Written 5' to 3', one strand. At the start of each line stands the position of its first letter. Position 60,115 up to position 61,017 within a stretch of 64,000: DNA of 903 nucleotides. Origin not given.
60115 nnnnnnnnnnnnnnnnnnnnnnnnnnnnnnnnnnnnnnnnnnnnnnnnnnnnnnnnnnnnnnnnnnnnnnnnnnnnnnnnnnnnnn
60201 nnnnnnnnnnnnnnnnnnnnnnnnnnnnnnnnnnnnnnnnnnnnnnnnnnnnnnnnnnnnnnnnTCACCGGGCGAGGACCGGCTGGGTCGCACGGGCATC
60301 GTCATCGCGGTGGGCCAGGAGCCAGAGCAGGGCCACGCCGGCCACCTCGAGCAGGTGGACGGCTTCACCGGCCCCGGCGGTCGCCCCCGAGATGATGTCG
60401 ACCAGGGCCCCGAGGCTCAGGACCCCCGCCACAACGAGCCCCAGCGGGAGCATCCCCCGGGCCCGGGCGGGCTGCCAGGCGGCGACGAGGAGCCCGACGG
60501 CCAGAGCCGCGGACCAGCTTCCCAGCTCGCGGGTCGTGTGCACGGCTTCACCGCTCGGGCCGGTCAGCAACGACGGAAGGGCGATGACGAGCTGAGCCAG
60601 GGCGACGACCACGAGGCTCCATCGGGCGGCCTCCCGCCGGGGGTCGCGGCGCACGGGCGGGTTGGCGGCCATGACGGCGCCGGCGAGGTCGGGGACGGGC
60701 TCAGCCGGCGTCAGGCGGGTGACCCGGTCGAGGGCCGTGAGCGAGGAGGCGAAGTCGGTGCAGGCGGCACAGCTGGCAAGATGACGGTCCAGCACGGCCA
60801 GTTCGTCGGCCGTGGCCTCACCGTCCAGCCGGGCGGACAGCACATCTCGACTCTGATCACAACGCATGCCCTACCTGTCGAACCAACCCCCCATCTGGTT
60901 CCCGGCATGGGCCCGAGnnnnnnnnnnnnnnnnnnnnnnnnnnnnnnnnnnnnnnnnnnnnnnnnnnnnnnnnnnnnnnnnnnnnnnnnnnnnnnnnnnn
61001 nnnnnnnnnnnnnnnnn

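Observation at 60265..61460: ECF sigma factor divergent from a polytopic anti-sigma that heads a copper-handling operon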

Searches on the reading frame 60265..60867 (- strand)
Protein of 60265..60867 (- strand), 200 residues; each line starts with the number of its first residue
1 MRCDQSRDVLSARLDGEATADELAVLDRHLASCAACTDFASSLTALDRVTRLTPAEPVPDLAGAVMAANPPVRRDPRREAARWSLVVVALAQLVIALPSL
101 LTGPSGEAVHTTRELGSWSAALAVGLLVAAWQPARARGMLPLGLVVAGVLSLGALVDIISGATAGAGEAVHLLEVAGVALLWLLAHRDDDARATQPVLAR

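Call 3: search_protein_families(library=pfam, proteins=[window:60265-60867:-], max_evalue=0.01)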
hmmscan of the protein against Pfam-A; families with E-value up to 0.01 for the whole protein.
window:60265-60867:- (200 aa): 1 family
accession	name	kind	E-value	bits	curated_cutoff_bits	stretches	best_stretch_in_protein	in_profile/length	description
PF13490.11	zf-HC2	-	2.3e-09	37.6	22.2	1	3-36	1-34/35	Putative zinc-finger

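Call 4: search_protein_families(library=ncbifam, proteins=[window:60265-60867:-], max_evalue=0.01)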
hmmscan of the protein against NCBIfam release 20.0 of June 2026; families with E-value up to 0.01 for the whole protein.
window:60265-60867:- (200 aa): 3 families
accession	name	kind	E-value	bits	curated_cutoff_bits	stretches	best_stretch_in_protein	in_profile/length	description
NF052368.1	antisigmaE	subfamily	7.1e-06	25.8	50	1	1-45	2-46/48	anti-sigma factor family protein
TIGR03988.1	antisig_RsrA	equivalog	5.5e-05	23.2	62.5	1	2-38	1-37/77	mycothiol system anti-sigma-R factor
NF052375.1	antisigma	equivalog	0.0047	16.9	100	1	19-120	11-122/217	anti-sigma factor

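Call 6: find_homologous_proteins(query=window:60265-60867:-, max_evalue=0.001)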
Query window:60265-60867:- (200 aa): 429 proteins with E <= 0.001 among 8000 candidates; the best 120 are listed.
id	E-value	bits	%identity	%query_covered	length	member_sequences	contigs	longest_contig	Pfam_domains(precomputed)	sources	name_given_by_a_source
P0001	1.1e-113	395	97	100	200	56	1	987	PF13490.12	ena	-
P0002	4.2e-106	371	89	100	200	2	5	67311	PF13490.12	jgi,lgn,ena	jgi:predicted anti-sigma-YlaC factor YlaD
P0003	8.6e-102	357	86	100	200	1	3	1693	PF13490.12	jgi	jgi:predicted anti-sigma-YlaC factor YlaD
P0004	6.2e-97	341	84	100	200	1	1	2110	PF13490.12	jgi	jgi:predicted anti-sigma-YlaC factor YlaD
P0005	6.2e-95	334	82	97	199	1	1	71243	PF13490.12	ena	-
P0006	3.8e-94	332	81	97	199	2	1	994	PF13490.12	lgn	-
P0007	9.2e-94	330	80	100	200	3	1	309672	PF13490.12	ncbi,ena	-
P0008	5.1e-92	325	81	100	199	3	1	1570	PF13490.12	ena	-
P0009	9.1e-92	324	81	95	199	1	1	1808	PF13490.12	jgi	jgi:predicted anti-sigma-YlaC factor YlaD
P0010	1.4e-91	323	78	100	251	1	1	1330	PF13490.12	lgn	-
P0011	1.9e-91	323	79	97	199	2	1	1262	PF13490.12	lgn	-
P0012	6.7e-91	321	79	97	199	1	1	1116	PF13490.12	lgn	-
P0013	8.1e-91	321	79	97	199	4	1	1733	PF13490.12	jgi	jgi:predicted anti-sigma-YlaC factor YlaD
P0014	1.1e-90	320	79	97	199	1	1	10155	PF13490.12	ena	-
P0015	1.8e-90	320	79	97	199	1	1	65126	PF13490.12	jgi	-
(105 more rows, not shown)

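Call 15: find_related_loci(query=A1, collection=genome_contigs, flank=8000)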
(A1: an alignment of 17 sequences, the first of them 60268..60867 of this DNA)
Query A1 (200 aa) in genome_contigs; peptide patterns used: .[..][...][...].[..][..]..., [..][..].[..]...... (x = any residue, [..] = any of these).
599 stretches matched a pattern (row limit reached: there are more); 76 encode a relative of the query (tblastn E <= 1e-3); 76 distinct loci.
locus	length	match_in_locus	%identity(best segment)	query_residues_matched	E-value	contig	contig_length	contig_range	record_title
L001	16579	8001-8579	79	1-193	7e-96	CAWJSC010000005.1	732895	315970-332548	MAG: uncultured Microthrixaceae bacterium isolate MFD09730.bin.1.146 genome assembly, contig: contig_23275, whole genome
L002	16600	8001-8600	80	1-200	7e-89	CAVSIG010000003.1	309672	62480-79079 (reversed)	MAG: uncultured Microthrixaceae bacterium isolate MFD02360.bin.2.266 genome assembly, contig: contig_25090, whole genome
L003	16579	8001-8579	78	1-193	3e-88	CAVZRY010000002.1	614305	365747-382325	MAG: uncultured Microthrixaceae bacterium isolate MFD00905.bin.2.232 genome assembly, contig: contig_11216, whole genome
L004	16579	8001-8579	77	1-193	2e-86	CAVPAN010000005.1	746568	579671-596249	MAG: uncultured Microthrixaceae bacterium isolate MFD09779.bin.2.206 genome assembly, contig: contig_30215, whole genome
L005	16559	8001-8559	85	1-186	4e-84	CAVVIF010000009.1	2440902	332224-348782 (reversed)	MAG: uncultured Microthrixaceae bacterium isolate MFD02840.bin.2.310 genome assembly, contig: contig_8468, whole genome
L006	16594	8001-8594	72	1-199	1e-78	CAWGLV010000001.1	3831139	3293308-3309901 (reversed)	MAG: uncultured Microthrixaceae bacterium isolate MFD09779.bin.1.83 genome assembly, contig: contig_11972, whole genome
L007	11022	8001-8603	62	1-200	4e-68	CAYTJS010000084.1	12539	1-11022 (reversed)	MAG TPA_asm: uncultured Iamiaceae bacterium isolate SRP304446_co1_108 genome assembly, contig: NODE_3543_length_12539_co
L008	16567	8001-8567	48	1-184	6e-49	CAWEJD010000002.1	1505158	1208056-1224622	MAG: uncultured Microthrixaceae bacterium isolate MFD05942.bin.2.79 genome assembly, contig: contig_3049, whole genome s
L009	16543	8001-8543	49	1-184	2e-48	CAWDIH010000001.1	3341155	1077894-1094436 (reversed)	MAG: uncultured Acidimicrobiia bacterium isolate MFD04850.bin.2.5 genome assembly, contig: contig_11362, whole genome sh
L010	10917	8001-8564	54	1-187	6e-48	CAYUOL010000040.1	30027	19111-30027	MAG TPA_asm: uncultured Iamiaceae bacterium isolate SRP262948_co1_175 genome assembly, contig: NODE_1392_length_30027_co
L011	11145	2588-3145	48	1-187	7e-47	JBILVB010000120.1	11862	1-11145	MAG: Acidimicrobiales bacterium isolate ME2018-08-14_3300043803_group8_bin150 Rohwer_bin124_scaffold_9069_c1, whole geno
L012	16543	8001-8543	52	1-184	2e-46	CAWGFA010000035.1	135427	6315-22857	MAG: uncultured Acidimicrobiia bacterium isolate MFD05841.bin.2.7 genome assembly, contig: contig_95553, whole genome sh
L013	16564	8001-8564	51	1-185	1e-44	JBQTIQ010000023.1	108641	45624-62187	MAG: Acidimicrobiia bacterium isolate SAW267 c_000000271131, whole genome shotgun sequence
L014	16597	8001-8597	50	1-185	3e-43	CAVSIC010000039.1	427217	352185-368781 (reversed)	MAG: uncultured Microthrixaceae bacterium isolate MFD01275.bin.3.280 genome assembly, contig: contig_6265, whole genome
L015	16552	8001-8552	47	1-185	3e-43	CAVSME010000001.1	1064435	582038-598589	MAG: uncultured Acidimicrobiales bacterium isolate MFD04944.bin.1.57 genome assembly, contig: contig_14701, whole genome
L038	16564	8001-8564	42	1-185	3e-31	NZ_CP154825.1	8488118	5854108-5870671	Actinokineospora auranticolor strain DSM 44650 chromosome, complete genome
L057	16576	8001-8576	37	3-191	1e-22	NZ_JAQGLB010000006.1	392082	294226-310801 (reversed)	Saccharopolyspora indica strain KCTC 29208 NODE_6_length_392082_cov_25.673054, whole genome shotgun sequence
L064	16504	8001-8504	41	1-171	1e-18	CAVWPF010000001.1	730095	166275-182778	MAG: uncultured Actinomycetota bacterium isolate MFD01275.bin.1.285 genome assembly, contig: contig_2084, whole genome s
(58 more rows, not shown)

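Call 24: search_solved_structures(query=window:60268-60867:-, max_evalue=1, show_alignments=2)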
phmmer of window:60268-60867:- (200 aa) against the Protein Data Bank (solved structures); distinct sequences matched with E-value up to 1: 1.
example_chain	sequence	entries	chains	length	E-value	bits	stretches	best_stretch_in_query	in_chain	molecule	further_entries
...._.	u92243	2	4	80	0.39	13.7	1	5-73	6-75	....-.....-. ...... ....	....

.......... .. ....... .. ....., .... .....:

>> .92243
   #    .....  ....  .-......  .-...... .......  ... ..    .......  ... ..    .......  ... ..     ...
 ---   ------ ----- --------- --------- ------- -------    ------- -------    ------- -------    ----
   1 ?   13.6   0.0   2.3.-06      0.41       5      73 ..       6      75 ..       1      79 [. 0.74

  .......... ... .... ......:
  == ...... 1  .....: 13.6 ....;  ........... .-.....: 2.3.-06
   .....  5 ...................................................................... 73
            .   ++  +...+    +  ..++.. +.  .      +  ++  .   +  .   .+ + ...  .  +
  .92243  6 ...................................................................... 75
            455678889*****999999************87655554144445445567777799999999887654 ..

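Call 36: search_protein_families(library=pfam, proteins=[L038:1813-2901:-, L038:2967-3839:+, L038:4115-6169:+, L038:5938-7371:+, L038:8908-9321:+, L064:3134-4048:+, L057:8863-9795:+], max_evalue=0.001)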
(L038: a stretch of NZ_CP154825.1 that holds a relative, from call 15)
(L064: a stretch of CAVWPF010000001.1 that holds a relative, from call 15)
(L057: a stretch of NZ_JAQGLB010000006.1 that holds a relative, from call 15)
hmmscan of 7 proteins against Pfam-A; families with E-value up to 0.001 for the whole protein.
L038:1813-2901:- (362 aa): 1 family
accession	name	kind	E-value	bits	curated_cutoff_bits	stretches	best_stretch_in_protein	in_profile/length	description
PF01032.23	FecCD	-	2.6e-71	240.6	26.5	1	34-353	2-310/311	FecCD transport family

L038:2967-3839:+ (290 aa): 5 families
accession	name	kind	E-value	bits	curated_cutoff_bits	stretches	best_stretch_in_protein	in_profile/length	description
PF13649.12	Methyltransf_25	-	1e-14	55.4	27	1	84-179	1-97/97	Methyltransferase domain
PF08241.18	Methyltransf_11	-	2.3e-12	47.8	21.2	1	86-183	2-95/95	Methyltransferase domain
PF08242.18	Methyltransf_12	-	1e-05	26.6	30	1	86-181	2-98/98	Methyltransferase domain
PF13489.12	Methyltransf_23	-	5e-05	23.5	27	1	72-193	13-124/164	Methyltransferase domain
PF13847.12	Methyltransf_31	-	0.00019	21.6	27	1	84-187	7-113/145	Methyltransferase domain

L038:4115-6169:+ (684 aa): 1 family
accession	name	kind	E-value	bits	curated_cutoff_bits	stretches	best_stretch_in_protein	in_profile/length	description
PF00291.31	PALP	-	4.5e-33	115.3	35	1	372-621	38-290/295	Pyridoxal-phosphate dependent enzyme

L038:5938-7371:+ (477 aa): 4 families
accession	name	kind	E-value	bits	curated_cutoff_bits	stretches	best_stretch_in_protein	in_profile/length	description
PF18603.7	LAL_C2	-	2.2e-14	53.9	29.4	1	393-467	3-77/78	L-amino acid ligase C-terminal domain 2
PF18130.6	ATPgrasp_N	-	5.8e-09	36.8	27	1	94-172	2-81/81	ATP-grasp N-terminal domain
PF13535.11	ATP-grasp_4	-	1.3e-05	25.3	27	1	210-348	3-156/160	ATP-grasp domain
PF02655.19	ATP-grasp_3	-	0.00013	22.5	23.2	1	203-347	25-159/160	ATP-grasp domain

L038:8908-9321:+ (137 aa): 0 families

L064:3134-4048:+ (304 aa): 1 family
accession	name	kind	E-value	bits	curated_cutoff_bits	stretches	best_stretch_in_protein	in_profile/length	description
PF17197.9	DUF5134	-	7.5e-12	45.9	29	1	48-194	3-152/152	Domain of unknown function (DUF5134)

L057:8863-9795:+ (310 aa): 1 family
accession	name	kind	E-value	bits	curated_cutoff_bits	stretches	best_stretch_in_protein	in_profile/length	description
PF05103.18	DivIVA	-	2.4e-19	70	28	1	2-37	1-33/131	DivIVA protein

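Call 42: predict_structure(alignment_id=A2)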
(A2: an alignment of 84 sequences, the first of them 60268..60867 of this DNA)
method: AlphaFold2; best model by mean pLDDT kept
length: 200 residues; sequences in the alignment: 84
mean_pLDDT: 89.4   pTM: 0.62
mean pLDDT of the five models: 89.4, 86.7, 86.2, 85.7, 82.4
residues with pLDDT >= 90: 120; 70-90: 68; 50-70: 11; < 50: 1
segments of 3 or more residues with pLDDT < 50: none
pLDDT, mean of each block of 10 residues (from residue 1): 97 96 98 98 93 75 92 90 96 91 79 88 94 90 89 87 79 93 93 71
secondary structure, 60 per line:
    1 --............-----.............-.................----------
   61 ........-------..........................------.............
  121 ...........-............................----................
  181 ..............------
elements in order: H3-14 H20-32 H34-50 H61-68 H76-101 H108-131 H133-160 H165-194

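Call 46: fold_search(model_id=the predicted structure, library=pdb)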
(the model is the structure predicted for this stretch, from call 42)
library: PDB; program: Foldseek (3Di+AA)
matches with E <= 10: 134; with E <= 0.001: 0
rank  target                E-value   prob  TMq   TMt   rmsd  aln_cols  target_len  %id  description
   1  4k0d_B                5.2e-01  0.51  0.25  0.32  11.3       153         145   18  Periplasmic sensor domain of sensor histidine kinase, Adeh_2942 (released 2013-06-12)
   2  8z6g_C                5.7e-01  1.00  0.24  0.63  14.2        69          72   29  the AlgU-MucAcyto complex structure in Pseudomonas aeruginosa (released 2024-05-08)
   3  2ch7_A                7.8e-01  0.33  0.27  0.18  38.1       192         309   15  Crystal structure of the cytoplasmic domain of a bacterial chemoreceptor from Thermotoga maritima (released 2006-04-18)
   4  8z6g_A                8.2e-01  0.99  0.24  0.64  14.0        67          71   28  the AlgU-MucAcyto complex structure in Pseudomonas aeruginosa (released 2024-05-08)
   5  6in7_A                1.0e+00  0.97  0.25  0.58  16.0        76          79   28  Crystal structure of AlgU in complex with MucA(cyto) (released 2019-07-24)
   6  8z6g_E                1.3e+00  0.97  0.24  0.64  13.9        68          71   29  the AlgU-MucAcyto complex structure in Pseudomonas aeruginosa (released 2024-05-08)
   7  8a3k                  1.9e+00  0.85  0.42  0.60   4.4       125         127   17  X-ray crystal structure of a de novo designed single-chain antiparallel 4-helix coiled-coil bundle, sc-apCC-4 (released 2022-10-05)
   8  9a69_B                2.3e+00  0.06  0.17  0.06  42.9       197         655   13  Integrative model of MCPB-MCPC by crosslinking MS and deep learning (released 2024-09-18)
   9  6uuj_E                2.5e+00  0.20  0.25  0.30  26.6       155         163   13  Structure of PE5-PPE4-EspG3 complex from the type VII (ESX-3) secretion system, space group P212121 (released 2020-01-29)
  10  4z9h_B                2.5e+00  0.18  0.24  0.28  11.2       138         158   11  Asp-Tar from E. coli (released 2016-07-20)
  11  4z9j_A                2.8e+00  0.14  0.20  0.24  11.4       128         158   12  Apo-Tar from E. coli (released 2016-07-20)
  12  6uuj_B                2.9e+00  0.18  0.25  0.30  26.7       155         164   13  Structure of PE5-PPE4-EspG3 complex from the type VII (ESX-3) secretion system, space group P212121 (released 2020-01-29)
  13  3g6b_B                2.9e+00  0.14  0.29  0.28  35.0       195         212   13  Crystal structure of a Soluble Chemoreceptor from Thermotoga maritima Asn217Ile mutant (released 2009-07-28)
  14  9a72_A                3.1e+00  0.12  0.26  0.18  33.7       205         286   14  Integrative model of YFMS-CHEW by crosslinking MS and deep learning (released 2024-09-18)
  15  6uuj_H                3.2e+00  0.16  0.25  0.30  26.6       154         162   13  Structure of PE5-PPE4-EspG3 complex from the type VII (ESX-3) secretion system, space group P212121 (released 2020-01-29)
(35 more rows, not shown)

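Call 76: search_protein_families(library=pfam, proteins=[window:60268-60867:-], max_evalue=10)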
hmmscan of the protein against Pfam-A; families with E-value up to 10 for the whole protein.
window:60268-60867:- (200 aa): 3 families
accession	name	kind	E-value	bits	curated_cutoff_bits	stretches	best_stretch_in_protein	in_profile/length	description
PF13490.11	zf-HC2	-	2.3e-09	37.6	22.2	1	3-36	1-34/35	Putative zinc-finger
PF02690.20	Na_Pi_cotrans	-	0.044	14.2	29.1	1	120-176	34-91/137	Na+/Pi-cotransporter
PF14248.12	DUF4345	-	1.4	9.3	26.5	0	82-183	3-117/119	Domain of unknown function (DUF4345)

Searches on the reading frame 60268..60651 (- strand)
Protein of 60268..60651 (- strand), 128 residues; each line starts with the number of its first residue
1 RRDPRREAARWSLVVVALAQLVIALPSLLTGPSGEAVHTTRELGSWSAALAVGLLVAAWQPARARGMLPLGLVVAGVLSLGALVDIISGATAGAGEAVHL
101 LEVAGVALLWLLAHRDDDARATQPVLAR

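Call 44: search_protein_representatives(protein=window:60268-60651:-)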
Query: 128 residues. Proteins with E-value up to 0.001 (for the whole library): 886; up to 1e-10: 417; up to 1e-30: 1. The best 150 are listed.
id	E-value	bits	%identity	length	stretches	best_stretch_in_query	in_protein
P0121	1.7e-37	144.4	69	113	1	16-127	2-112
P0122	1.7e-28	115.4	90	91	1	61-128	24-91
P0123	1.6e-25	105.8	54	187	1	6-117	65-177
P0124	2.9e-25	104.9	55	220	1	6-114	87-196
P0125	1.2e-24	102.9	57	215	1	6-114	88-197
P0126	1.9e-24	102.3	51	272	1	2-119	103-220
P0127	3.2e-24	101.6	54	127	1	5-114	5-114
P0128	7.2e-24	100.4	48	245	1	6-116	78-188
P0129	3.0e-23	98.4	49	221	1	6-116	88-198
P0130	3.8e-22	94.9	54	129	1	15-110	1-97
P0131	4.4e-22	94.7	52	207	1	9-120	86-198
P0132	5.5e-22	94.4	49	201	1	5-114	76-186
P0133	1.5e-21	93.0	46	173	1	10-117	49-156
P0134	2.0e-21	92.6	47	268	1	8-120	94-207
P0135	2.5e-21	92.2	51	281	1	7-114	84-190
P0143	1.5e-20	89.8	50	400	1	5-113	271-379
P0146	2.0e-20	89.4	51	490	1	8-115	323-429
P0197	2.6e-17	79.3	48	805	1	3-121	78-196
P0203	4.2e-17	78.6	40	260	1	3-126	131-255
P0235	4.5e-16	75.3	41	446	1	3-115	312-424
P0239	5.4e-16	75.0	42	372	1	1-113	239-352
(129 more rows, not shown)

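Call 45: search_protein_families(library=pfam, proteins=[P0143, P0146, P0235, P0239, P0197, P0126, P0135, P0203], max_evalue=0.01)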
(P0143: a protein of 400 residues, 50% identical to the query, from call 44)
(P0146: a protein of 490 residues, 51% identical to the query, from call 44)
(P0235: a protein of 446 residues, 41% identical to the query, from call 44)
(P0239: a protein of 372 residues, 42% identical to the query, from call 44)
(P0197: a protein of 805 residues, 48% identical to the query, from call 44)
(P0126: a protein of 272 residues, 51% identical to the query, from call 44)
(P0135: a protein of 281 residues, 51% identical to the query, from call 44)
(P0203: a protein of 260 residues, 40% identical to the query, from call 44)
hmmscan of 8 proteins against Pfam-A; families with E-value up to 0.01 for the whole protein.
P0143 (400 aa): 1 family
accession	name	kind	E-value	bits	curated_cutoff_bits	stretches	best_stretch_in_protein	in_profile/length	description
PF13490.11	zf-HC2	-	0.0011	19.5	22.2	1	198-232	1-35/35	Putative zinc-finger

P0146 (490 aa): 1 family
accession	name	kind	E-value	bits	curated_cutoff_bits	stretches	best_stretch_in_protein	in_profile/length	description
PF13490.11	zf-HC2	-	1.1e-05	25.8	22.2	1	229-262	1-34/35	Putative zinc-finger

P0235 (446 aa): 1 family
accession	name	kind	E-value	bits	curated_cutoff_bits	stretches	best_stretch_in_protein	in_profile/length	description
PF13490.11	zf-HC2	-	4e-05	24.1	22.2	1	241-274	1-34/35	Putative zinc-finger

P0239 (372 aa): 1 family
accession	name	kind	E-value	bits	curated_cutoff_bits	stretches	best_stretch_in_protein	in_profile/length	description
PF13490.11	zf-HC2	-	6.8e-07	29.7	22.2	1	169-202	1-35/35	Putative zinc-finger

P0197 (805 aa): 4 families
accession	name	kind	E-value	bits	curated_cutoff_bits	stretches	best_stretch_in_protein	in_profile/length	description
PF04234.18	CopC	-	6.9e-23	81.9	23.3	1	243-339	1-92/92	CopC domain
PF05425.18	CopD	-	9.8e-16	58.5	32.1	1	556-688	3-105/105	Copper resistance protein D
PF13490.11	zf-HC2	-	0.00022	21.7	22.2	1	4-38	1-35/35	Putative zinc-finger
PF05751.16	FixH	-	0.00036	21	23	1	707-791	56-137/150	FixH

P0126 (272 aa): 1 family
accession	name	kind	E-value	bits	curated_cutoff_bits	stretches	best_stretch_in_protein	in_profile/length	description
PF13490.11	zf-HC2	-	6.2e-09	36.2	22.2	1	3-37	1-35/35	Putative zinc-finger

P0135 (281 aa): 1 family
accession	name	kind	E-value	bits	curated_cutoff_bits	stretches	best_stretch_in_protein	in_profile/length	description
PF13490.11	zf-HC2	-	8.5e-05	23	22.2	1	3-36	1-35/35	Putative zinc-finger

P0203 (260 aa): 1 family
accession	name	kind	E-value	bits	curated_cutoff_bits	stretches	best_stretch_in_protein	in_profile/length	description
PF13490.11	zf-HC2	-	5.9e-07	29.9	22.2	1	57-91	1-35/35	Putative zinc-finger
